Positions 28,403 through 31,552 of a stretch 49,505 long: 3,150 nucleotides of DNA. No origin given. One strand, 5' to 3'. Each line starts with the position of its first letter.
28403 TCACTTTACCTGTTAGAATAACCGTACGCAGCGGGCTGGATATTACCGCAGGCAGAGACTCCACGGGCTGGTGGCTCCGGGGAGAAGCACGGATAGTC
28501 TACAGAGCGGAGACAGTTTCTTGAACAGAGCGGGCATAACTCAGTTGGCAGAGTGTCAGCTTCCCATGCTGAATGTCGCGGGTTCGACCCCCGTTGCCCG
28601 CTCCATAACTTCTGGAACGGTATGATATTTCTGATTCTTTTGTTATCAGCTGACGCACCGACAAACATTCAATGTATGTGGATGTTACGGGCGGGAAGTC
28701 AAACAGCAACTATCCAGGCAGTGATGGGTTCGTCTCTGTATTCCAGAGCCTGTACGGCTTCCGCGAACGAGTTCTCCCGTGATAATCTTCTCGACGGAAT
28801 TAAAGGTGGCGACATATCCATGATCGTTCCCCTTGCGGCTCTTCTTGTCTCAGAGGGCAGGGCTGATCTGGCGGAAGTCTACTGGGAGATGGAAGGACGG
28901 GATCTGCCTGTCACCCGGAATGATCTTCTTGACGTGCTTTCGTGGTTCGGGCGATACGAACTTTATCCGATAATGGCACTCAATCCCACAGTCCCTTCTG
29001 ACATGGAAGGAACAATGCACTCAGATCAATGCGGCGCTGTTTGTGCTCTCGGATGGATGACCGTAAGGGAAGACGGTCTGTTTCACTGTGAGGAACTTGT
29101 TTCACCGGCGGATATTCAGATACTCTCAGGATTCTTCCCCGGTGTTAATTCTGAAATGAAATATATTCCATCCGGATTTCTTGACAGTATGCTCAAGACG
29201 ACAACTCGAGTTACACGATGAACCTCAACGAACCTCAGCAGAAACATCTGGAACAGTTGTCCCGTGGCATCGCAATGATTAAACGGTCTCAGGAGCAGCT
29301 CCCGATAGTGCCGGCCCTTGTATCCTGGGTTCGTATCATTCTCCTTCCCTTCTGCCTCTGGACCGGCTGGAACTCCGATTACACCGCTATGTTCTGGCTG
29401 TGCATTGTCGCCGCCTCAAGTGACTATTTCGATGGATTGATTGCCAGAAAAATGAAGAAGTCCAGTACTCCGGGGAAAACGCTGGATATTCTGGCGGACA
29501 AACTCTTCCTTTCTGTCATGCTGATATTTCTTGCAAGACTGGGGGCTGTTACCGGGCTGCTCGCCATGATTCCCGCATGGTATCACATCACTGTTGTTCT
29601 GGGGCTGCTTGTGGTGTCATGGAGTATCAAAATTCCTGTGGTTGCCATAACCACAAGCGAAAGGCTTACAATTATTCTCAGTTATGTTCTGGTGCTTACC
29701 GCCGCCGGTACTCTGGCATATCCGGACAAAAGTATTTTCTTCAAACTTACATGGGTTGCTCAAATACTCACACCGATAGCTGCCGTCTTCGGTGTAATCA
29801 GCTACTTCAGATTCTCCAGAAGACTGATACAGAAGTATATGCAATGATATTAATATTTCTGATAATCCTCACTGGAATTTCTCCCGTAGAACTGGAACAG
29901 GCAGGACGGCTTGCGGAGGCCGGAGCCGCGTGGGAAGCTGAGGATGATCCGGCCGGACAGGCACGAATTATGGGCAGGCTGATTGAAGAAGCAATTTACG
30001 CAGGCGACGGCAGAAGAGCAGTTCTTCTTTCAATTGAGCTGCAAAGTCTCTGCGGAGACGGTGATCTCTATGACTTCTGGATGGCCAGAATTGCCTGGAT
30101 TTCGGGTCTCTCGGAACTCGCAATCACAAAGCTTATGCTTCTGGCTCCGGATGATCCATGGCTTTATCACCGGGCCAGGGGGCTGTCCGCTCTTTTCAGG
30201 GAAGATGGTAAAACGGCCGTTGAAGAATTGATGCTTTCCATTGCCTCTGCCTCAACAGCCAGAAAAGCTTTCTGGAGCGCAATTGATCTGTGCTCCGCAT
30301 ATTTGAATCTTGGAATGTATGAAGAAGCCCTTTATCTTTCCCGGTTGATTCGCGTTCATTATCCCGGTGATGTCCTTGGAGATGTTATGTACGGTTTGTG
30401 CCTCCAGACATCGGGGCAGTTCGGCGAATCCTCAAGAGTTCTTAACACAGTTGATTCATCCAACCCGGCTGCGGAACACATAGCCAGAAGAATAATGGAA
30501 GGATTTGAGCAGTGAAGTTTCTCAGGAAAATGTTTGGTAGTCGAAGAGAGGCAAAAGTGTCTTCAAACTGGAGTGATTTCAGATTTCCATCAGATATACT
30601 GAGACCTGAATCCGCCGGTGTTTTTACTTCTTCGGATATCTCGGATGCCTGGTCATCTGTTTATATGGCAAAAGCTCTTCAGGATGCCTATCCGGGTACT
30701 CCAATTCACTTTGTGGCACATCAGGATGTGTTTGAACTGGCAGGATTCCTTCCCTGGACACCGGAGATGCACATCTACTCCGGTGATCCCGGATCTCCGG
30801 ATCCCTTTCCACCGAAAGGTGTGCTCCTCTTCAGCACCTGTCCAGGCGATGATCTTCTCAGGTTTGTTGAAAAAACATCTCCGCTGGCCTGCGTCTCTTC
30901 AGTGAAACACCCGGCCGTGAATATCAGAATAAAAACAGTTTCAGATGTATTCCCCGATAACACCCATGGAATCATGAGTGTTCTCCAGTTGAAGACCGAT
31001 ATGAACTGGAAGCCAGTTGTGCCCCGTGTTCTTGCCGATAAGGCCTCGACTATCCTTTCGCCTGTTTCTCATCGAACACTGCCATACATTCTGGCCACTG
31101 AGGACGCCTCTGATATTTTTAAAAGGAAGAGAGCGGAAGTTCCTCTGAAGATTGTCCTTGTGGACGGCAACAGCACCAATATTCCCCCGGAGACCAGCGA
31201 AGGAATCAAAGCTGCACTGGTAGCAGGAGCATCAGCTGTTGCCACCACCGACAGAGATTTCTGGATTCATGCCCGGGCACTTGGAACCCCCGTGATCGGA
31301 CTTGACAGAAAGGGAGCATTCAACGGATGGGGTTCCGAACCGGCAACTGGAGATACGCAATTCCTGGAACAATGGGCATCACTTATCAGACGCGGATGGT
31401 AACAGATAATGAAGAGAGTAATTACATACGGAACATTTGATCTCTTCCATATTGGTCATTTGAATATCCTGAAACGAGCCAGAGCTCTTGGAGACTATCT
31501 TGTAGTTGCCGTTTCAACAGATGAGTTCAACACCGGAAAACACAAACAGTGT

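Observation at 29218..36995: Teichoic-acid-like CDP-glycerol polymer locus with four tandem TagF-family paralogs in a probable LPS-bearing diderm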

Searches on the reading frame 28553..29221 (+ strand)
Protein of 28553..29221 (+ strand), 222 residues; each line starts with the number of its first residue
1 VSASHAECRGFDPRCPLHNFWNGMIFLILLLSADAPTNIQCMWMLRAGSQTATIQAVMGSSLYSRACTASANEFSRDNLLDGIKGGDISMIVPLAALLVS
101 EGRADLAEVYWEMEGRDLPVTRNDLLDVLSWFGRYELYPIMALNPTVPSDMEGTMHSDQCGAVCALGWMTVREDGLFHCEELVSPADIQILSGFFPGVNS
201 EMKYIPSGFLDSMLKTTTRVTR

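Call 3: search_protein_families(library=pfam, proteins=[window:28553-29221:+], max_evalue=0.01)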
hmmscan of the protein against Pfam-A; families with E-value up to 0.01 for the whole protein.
window:28553-29221:+ (222 aa): 0 families

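Call 4: search_protein_families(library=ncbifam, proteins=[window:28553-29221:+], max_evalue=0.01)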
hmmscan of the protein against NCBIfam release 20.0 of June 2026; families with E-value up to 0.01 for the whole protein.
window:28553-29221:+ (222 aa): 0 families

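Call 85: search_protein_families(library=ncbifam, proteins=[window:28553-29221:+], max_evalue=0.01)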
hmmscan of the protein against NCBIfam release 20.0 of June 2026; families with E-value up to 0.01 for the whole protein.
window:28553-29221:+ (222 aa): 0 families

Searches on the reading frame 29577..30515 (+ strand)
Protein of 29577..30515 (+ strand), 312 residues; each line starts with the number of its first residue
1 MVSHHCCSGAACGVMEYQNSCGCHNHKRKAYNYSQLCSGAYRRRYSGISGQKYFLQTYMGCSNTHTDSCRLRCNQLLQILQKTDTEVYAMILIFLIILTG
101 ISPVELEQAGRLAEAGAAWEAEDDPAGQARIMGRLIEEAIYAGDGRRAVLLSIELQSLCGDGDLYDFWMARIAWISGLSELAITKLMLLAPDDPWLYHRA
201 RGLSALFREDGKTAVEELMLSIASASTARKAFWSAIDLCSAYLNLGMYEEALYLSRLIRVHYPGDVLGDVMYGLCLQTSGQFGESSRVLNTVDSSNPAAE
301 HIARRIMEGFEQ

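Call 3: search_protein_families(library=pfam, proteins=[window:29577-30515:+], max_evalue=0.01)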
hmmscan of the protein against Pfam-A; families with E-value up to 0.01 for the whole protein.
window:29577-30515:+ (312 aa): 1 family
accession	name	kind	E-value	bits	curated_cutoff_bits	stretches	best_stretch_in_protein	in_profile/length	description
PF21545.3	T7SS_EccA1_N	-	0.0075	16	27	0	238-300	174-239/272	T7SS, ESX-1 secretion system protein EccA1, N-terminal domain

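Call 4: search_protein_families(library=ncbifam, proteins=[window:29577-30515:+], max_evalue=0.01)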
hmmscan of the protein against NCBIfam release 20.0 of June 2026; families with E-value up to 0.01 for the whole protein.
window:29577-30515:+ (312 aa): 0 families

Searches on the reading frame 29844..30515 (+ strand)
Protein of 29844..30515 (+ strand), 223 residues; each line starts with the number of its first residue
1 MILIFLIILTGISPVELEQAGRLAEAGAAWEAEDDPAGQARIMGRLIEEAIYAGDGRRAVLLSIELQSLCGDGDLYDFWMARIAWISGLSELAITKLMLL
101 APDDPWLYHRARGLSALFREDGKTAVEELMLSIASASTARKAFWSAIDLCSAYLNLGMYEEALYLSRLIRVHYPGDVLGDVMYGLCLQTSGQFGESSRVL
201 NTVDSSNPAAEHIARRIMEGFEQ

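Call 58: search_protein_families(library=pfam, proteins=[window:29844-30515:+], max_evalue=0.01)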
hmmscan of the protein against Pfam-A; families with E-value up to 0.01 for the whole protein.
window:29844-30515:+ (223 aa): 1 family
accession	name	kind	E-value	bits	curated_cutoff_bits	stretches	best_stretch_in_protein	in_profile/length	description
PF21545.3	T7SS_EccA1_N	-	0.0039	17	27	1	149-211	174-239/272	T7SS, ESX-1 secretion system protein EccA1, N-terminal domain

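Call 72: search_solved_structures(query=A8, max_evalue=5, show_alignments=0)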
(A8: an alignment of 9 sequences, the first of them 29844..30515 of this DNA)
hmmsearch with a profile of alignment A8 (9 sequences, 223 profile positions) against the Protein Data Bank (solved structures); distinct sequences matched with E-value up to 5: 19.
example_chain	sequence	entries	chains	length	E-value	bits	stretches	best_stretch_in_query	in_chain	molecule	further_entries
4z2u_A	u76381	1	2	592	0.14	15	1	56-130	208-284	2-hydroxybiphenyl-3-monooxygenase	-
8bd7_C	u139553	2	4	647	0.14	14.9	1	149-213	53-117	IFT70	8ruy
4uzy_A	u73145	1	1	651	0.14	14.9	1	149-213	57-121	FLAGELLAR ASSOCIATED PROTEIN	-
2wqh_A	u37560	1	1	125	0.15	14.9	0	148-196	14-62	CTPR3Y3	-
9fvx_A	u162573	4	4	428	0.21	14.4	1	148-206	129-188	Aspartyl/asparaginyl beta-hydroxylase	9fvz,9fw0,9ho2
7e6j_A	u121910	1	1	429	0.21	14.4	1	148-206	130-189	Aspartyl/asparaginyl beta-hydroxylase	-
6q9f_A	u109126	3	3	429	0.21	14.4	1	148-206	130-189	Aspartyl/asparaginyl beta-hydroxylase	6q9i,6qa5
5jqy_A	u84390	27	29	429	0.21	14.4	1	148-206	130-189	Aspartyl/asparaginyl beta-hydroxylase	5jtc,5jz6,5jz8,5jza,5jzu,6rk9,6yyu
7yb9_A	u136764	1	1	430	0.21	14.3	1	148-206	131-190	Aspartyl/asparaginyl beta-hydroxylase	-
8re7_A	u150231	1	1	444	0.22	14.3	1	148-206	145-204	Aspartyl/asparaginyl beta-hydroxylase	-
8re5_A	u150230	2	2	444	0.22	14.3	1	148-206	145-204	Aspartyl/asparaginyl beta-hydroxylase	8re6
8re9_A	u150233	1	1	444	0.22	14.3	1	148-206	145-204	Aspartyl/asparaginyl beta-hydroxylase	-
8re8_A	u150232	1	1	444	0.22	14.3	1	148-206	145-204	Aspartyl/asparaginyl beta-hydroxylase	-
6em0_A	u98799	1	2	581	0.23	14.2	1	56-130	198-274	2-hydroxybiphenyl-3-monooxygenase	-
4cy6_A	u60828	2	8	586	0.23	14.2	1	56-130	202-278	2-HYDROXYBIPHENYL-3-MONOOXYGENASE | 2-HYDROXYBIPHENYL 3-MONOOXYGENASE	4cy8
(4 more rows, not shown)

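Call 85: search_protein_families(library=ncbifam, proteins=[window:29844-30515:+], max_evalue=0.01)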
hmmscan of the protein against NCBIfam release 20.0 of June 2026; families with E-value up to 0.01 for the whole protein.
window:29844-30515:+ (223 aa): 0 families

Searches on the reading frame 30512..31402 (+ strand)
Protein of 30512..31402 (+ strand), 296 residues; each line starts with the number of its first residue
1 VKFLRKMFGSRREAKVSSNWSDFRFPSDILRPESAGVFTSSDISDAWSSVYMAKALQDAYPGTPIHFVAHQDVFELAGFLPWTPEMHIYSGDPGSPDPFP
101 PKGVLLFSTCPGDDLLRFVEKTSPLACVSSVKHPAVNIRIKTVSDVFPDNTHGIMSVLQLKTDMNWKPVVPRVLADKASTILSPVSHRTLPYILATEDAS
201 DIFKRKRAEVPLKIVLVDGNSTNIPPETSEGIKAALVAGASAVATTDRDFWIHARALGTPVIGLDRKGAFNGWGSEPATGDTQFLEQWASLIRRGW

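Call 3: search_protein_families(library=pfam, proteins=[window:30512-31402:+], max_evalue=0.01)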
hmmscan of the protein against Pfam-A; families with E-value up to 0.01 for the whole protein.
window:30512-31402:+ (296 aa): 0 families

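Call 4: search_protein_families(library=ncbifam, proteins=[window:30512-31402:+], max_evalue=0.01)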
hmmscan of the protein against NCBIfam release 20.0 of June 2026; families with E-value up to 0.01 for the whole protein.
window:30512-31402:+ (296 aa): 0 families

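Call 37: search_solved_structures(query=A2, max_evalue=1, show_alignments=1)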
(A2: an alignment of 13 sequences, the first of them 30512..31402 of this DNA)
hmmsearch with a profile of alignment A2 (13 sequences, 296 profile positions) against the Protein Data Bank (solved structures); distinct sequences matched with E-value up to 1: 2.
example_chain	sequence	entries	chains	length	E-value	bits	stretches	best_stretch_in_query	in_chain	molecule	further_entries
3b7b_A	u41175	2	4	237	0.33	13.3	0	41-59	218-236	Euchromatic histone-lysine N-methyltransferase 1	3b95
9j2f_G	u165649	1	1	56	0.61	12.4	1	213-262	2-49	Light-harvesting protein gamma1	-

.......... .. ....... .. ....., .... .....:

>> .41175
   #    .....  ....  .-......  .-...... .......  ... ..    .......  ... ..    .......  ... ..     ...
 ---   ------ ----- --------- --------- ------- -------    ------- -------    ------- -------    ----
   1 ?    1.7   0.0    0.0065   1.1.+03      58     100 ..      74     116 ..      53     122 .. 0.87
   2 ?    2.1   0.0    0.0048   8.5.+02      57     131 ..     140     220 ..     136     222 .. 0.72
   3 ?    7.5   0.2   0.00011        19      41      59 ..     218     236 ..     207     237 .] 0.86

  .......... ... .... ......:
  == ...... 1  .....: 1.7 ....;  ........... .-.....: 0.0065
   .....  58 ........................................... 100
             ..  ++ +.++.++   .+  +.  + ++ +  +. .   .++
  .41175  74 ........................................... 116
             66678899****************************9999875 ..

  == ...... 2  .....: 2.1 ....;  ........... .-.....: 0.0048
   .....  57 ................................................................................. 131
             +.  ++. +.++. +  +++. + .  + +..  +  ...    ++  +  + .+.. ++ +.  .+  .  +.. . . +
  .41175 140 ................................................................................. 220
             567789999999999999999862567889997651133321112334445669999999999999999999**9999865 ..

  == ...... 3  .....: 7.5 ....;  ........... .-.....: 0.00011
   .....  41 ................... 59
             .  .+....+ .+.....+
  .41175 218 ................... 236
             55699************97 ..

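Call 40: find_homologous_proteins(query=window:30512-31402:+, max_evalue=0.001)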
Query window:30512-31402:+ (296 aa): 40 proteins with E <= 0.001 among 1644 candidates.
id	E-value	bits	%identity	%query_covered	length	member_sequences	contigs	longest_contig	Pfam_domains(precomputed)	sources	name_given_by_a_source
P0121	1.9e-194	663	100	98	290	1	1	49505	-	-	-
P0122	6.8e-164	562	82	100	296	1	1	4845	-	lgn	-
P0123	9.4e-161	552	80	100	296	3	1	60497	-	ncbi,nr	ncbi:MAG: hypothetical protein KAR40_05115 [Candidatus Sabulitectum sp.]|nr:hypothetical protein [Ca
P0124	7.2e-154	529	77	100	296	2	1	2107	-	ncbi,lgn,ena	-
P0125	3.6e-153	527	76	100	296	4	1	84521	-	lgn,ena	-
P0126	2.8e-151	521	75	100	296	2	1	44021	-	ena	-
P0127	5.9e-151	520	75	100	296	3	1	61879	-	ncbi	-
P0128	3.8e-148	511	74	100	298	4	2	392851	-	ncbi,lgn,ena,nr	ncbi:MAG: hypothetical protein KAH54_02705 [Candidatus Sabulitectum sp.]|nr:hypothetical protein [Ca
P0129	9.5e-148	509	73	100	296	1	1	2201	-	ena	-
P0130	2.5e-147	508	73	100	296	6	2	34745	-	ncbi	-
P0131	5.4e-145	500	73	100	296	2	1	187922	-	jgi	-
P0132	8.7e-144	496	73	100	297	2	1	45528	-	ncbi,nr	ncbi:MAG: hypothetical protein J7K88_11430 [Candidatus Fermentibacteraceae bacterium]|nr:hypothetica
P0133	1.9e-141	489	88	83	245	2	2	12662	-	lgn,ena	-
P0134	2.0e-139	482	71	100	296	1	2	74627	-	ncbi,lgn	-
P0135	3.5e-136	471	71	100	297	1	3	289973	-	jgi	jgi:hypothetical protein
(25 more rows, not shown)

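Call 50: predict_structure(alignment_id=A4)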
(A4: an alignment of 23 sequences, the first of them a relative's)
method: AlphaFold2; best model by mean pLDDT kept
length: 290 residues; sequences in the alignment: 23
mean_pLDDT: 80.8   pTM: 0.82
mean pLDDT of the five models: 80.8, 76.2, 69.3, 66.4, 61.8
residues with pLDDT >= 90: 147; 70-90: 63; 50-70: 59; < 50: 21
segments of 3 or more residues with pLDDT < 50: 178-187, 266-268
pLDDT, mean of each block of 10 residues (from residue 1): 68 86 95 95 97 96 97 96 95 95 93 93 94 88 92 93 87 63 45 55 59 67 90 78 86 71 51 64 58
secondary structure, 60 per line:
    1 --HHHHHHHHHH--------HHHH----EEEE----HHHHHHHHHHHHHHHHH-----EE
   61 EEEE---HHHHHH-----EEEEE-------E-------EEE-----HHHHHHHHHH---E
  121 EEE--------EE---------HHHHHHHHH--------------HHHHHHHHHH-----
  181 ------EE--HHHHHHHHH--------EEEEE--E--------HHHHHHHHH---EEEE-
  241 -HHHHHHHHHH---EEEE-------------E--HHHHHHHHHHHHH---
elements in order: H3-12 H21-24 E29-32 H37-53 E59-64 H68-73 E79-83 E99-101 H107-116 E120-123 H143-151 H166-175 H191-199 E208-212 H224-232 E236-239 H242-251 E255-258 H275-287

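Call 54: fold_search(model_id=the predicted structure, library=pdb)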
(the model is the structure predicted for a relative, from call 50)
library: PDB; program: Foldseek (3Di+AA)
matches with E <= 10: 1474; with E <= 0.001: 10
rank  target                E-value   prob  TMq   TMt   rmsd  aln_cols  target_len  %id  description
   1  1psw                  4.3e-07  1.00  0.59  0.53   6.4       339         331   14  Structure of E. coli ADP-heptose lps heptosyltransferase II (released 2003-07-08)
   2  3tov_B                8.9e-07  1.00  0.60  0.52   8.6       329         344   10  The crystal structure of the glycosyl transferase family 9 from Veillonella parvula DSM 2008 (released 2011-09-21)
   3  3tov_A                4.1e-06  1.00  0.56  0.48   6.3       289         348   12  The crystal structure of the glycosyl transferase family 9 from Veillonella parvula DSM 2008 (released 2011-09-21)
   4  6dfe_B                5.2e-06  1.00  0.57  0.52   6.7       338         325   12  The structure of a ternary complex of E. coli WaaC (released 2018-09-05)
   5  2gt1_B                9.0e-06  1.00  0.54  0.52   9.3       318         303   12  E. coli heptosyltransferase WaaC. (released 2007-05-01)
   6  2h1h_B                9.6e-06  1.00  0.52  0.48   8.9       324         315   11  E. coli heptosyltransferase WaaC with ADP-2-deoxy-2-fluoro heptose (released 2007-05-22)
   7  2h1h_A                1.2e-04  1.00  0.54  0.50   8.8       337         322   11  E. coli heptosyltransferase WaaC with ADP-2-deoxy-2-fluoro heptose (released 2007-05-22)
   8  2gt1_A                1.5e-04  1.00  0.51  0.47   9.4       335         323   12  E. coli heptosyltransferase WaaC. (released 2007-05-01)
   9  2h1f_A                2.0e-04  1.00  0.48  0.44   8.4       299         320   11  E. coli heptosyltransferase WaaC with ADP (released 2007-05-22)
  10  9grx_1                4.5e-04  1.00  0.52  0.40   6.5       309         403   14  NDH-PSI-LHCI supercomplex from S. oleracea (released 2025-02-12)
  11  7f9o_6                1.0e-03  0.99  0.42  0.37  11.6       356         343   13  PSI-NDH supercomplex of Barley (released 2021-12-22)
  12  1f6d_C                3.8e-03  0.82  0.31  0.27  11.7       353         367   12  THE STRUCTURE OF UDP-N-ACETYLGLUCOSAMINE 2-EPIMERASE FROM E. COLI. (released 2000-12-13)
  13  4rb4_H                4.0e-03  0.94  0.42  0.33   8.7       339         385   12  Crystal structure of dodecameric iron-containing heptosyltransferase TibC in complex with ADP-D-beta-D-heptose at 3.9  (released 2014-11-05)
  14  4rb4_C                4.3e-03  0.94  0.42  0.33   8.4       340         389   12  Crystal structure of dodecameric iron-containing heptosyltransferase TibC in complex with ADP-D-beta-D-heptose at 3.9  (released 2014-11-05)
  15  7vz6_H                4.8e-03  0.77  0.31  0.26  13.6       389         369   12  The crystal structure of Non-hydrolyzing UDPGlcNAc 2-epimerase in complex with UDP-glucose (released 2022-11-16)
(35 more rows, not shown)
